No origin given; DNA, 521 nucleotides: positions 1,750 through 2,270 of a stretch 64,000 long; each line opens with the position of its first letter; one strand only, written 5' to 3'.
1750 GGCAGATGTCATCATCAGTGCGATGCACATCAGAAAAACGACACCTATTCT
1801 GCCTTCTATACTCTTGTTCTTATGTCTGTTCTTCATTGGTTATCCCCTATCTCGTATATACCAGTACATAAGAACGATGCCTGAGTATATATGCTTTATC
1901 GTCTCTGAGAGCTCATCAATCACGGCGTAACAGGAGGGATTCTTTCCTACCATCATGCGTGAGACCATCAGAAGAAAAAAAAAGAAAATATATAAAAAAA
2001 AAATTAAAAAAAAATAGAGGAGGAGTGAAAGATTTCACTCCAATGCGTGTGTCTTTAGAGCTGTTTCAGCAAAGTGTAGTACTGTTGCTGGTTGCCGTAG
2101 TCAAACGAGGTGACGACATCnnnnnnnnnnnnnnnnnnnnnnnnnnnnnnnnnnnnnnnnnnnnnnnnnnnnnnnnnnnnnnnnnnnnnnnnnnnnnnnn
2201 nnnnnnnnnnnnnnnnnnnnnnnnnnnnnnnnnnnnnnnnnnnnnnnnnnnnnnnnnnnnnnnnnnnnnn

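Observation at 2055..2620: Same Ig-like C-terminal module encoded in two codon dialects (giant protein vs the 29608 protein)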

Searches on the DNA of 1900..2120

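Call 67: search_rna_families(source=window, start=1900, end=2120, threshold=evalue, max_evalue=10)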
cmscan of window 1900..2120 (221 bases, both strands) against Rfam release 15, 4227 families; matches with E-value up to 10: 2.
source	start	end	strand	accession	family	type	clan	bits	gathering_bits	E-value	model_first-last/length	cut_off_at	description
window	2004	2041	+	RF02158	NPPA-AS1_3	Gene; lncRNA;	-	11.3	55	2.5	1-108/108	no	NPPA antisense RNA 1 conserved region 3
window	1906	1940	-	RF04333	Plastid-ycf3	Intron;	-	10.9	55.2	4.5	1-47/47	no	Plastid-ycf3 group II-D1 intron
